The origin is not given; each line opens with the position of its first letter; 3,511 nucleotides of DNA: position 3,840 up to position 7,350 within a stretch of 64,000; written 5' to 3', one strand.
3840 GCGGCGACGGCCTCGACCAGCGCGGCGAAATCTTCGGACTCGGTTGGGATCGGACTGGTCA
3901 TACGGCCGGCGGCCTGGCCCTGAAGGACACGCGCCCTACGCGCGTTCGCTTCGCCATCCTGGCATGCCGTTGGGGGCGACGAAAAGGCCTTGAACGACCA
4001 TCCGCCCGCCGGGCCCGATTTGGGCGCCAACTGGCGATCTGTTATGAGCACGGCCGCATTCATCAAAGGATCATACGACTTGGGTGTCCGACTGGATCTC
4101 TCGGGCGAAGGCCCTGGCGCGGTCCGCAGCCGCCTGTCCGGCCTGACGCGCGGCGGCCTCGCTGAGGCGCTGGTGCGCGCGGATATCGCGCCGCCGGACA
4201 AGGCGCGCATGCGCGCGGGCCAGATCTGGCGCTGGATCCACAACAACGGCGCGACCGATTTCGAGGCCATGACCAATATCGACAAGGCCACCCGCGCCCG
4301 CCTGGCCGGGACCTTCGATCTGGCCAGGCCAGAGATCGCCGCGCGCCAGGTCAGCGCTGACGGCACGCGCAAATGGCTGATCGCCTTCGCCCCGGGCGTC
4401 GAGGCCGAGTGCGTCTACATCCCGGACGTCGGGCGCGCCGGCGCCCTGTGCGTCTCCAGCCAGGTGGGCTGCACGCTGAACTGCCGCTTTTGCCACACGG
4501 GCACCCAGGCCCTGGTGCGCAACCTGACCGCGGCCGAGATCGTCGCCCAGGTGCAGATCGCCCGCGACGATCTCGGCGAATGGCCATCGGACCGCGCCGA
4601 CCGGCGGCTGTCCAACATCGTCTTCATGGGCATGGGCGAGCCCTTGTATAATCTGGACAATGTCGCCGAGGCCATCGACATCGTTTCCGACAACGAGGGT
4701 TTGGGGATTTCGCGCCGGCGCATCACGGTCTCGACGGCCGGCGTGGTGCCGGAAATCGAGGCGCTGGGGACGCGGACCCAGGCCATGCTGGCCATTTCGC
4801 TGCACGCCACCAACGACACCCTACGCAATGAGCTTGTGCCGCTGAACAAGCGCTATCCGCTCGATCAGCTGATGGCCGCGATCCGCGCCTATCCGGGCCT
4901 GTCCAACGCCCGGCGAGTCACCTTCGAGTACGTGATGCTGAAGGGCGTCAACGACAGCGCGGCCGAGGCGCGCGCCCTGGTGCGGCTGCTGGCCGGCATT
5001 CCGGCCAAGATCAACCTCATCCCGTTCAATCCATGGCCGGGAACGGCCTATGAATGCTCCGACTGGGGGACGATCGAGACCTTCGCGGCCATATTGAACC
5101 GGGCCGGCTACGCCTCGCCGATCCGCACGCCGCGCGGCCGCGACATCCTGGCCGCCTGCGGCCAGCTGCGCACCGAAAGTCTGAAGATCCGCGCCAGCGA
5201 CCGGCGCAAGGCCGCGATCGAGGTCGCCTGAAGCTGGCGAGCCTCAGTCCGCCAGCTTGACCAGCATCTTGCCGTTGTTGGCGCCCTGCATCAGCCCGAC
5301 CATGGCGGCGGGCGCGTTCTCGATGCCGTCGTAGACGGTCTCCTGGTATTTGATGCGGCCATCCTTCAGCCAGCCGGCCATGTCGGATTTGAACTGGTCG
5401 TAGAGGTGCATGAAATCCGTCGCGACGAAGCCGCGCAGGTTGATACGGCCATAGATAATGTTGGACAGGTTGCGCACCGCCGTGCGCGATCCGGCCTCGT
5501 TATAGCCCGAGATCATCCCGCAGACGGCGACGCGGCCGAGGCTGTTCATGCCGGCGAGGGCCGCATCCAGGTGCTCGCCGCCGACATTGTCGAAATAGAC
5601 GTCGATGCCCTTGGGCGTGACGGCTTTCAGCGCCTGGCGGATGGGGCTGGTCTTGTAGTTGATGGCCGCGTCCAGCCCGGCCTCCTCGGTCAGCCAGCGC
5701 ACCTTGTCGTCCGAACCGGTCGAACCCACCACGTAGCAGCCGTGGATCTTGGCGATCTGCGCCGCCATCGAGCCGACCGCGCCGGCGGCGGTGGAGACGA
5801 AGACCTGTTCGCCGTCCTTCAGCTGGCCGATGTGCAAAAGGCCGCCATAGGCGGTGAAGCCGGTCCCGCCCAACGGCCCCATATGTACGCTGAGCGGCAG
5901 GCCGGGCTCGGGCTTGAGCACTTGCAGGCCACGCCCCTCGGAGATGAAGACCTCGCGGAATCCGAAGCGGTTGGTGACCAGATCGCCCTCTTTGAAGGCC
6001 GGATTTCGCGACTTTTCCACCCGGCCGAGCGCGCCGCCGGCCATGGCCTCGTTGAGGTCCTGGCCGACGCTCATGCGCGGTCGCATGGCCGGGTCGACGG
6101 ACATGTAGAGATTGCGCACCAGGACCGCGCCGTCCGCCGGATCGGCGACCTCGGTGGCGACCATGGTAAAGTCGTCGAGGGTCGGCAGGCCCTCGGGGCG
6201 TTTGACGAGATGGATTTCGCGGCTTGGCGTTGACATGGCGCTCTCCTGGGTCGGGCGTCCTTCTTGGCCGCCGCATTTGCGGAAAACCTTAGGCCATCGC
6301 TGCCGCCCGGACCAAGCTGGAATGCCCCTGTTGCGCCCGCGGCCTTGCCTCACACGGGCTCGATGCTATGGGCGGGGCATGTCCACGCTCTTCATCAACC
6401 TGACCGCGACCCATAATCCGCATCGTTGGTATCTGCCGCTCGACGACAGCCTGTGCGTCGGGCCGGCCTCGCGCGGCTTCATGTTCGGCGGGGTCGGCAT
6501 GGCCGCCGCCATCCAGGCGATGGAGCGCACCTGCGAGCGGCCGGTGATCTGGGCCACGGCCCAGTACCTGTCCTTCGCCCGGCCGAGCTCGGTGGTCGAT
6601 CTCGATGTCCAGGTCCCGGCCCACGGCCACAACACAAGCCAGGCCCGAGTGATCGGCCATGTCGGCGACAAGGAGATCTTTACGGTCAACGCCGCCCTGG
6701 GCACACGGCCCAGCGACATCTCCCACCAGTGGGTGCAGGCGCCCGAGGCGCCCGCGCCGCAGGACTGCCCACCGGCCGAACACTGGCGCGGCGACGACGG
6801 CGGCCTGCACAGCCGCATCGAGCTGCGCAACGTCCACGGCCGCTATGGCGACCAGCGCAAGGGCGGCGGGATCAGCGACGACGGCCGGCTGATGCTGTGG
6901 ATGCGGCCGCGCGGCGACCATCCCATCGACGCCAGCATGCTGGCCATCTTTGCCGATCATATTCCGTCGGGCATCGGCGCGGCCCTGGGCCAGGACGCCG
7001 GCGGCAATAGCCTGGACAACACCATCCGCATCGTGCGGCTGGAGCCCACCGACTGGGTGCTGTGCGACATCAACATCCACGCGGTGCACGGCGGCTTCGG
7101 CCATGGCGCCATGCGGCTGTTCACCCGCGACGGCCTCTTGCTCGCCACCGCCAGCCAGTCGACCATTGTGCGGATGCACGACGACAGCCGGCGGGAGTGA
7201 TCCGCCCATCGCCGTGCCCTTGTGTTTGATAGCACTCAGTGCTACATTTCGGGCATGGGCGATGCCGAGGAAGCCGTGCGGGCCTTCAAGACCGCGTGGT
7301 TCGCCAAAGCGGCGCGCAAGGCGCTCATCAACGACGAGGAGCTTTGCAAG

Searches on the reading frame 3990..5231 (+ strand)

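Call 65: search_protein_families(library=pfam, proteins=[window:3990-5231:+], max_evalue=0.00001)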
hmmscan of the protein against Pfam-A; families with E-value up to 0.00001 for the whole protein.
window:3990-5231:+ (413 aa): 2 families
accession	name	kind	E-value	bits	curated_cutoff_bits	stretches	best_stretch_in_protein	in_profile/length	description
PF04055.27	Radical_SAM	-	6.8e-17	62.6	29.5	1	156-325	2-159/166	Radical SAM superfamily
PF21016.3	RlmN_N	-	6.4e-12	45.5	24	1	71-107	20-56/60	Ribosomal RNA large subunit methyltransferase N-terminal domain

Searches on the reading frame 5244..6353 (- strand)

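Call 65: search_protein_families(library=pfam, proteins=[window:5244-6353:-], max_evalue=0.00001)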
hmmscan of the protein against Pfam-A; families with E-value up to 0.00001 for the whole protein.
window:5244-6353:- (369 aa): 3 families
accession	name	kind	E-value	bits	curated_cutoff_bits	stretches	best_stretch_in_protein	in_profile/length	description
PF16884.10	ADH_N_2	-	2.2e-29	101.9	31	1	45-144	1-106/108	N-terminal domain of oxidoreductase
PF00107.32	ADH_zinc_N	-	3.5e-22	79.2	31.8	1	192-313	1-116/129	Zinc-binding dehydrogenase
PF13602.12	ADH_zinc_N_2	-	1.4e-07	32.9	27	1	226-365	2-134/134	Zinc-binding dehydrogenase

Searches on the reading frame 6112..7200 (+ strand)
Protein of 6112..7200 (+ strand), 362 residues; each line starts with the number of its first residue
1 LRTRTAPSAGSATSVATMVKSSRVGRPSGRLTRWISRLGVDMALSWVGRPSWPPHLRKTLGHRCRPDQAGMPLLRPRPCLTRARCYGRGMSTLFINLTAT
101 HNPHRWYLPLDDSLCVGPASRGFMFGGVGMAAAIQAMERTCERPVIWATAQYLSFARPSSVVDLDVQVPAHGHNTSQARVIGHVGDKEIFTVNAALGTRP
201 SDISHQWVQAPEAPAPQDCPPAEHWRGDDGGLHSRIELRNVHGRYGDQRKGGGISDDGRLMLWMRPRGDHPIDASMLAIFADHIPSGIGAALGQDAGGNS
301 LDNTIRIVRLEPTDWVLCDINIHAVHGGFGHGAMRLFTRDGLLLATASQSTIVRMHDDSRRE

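Call 65: search_protein_families(library=pfam, proteins=[window:6112-7200:+], max_evalue=0.00001)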
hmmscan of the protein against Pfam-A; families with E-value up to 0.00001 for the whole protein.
window:6112-7200:+ (362 aa): 1 family
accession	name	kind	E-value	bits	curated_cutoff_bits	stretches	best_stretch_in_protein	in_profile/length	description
PF20789.3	4HBT_3C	-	2e-22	80.3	24.1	1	216-353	1-140/140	Acyl-CoA thioesterase C-terminal domain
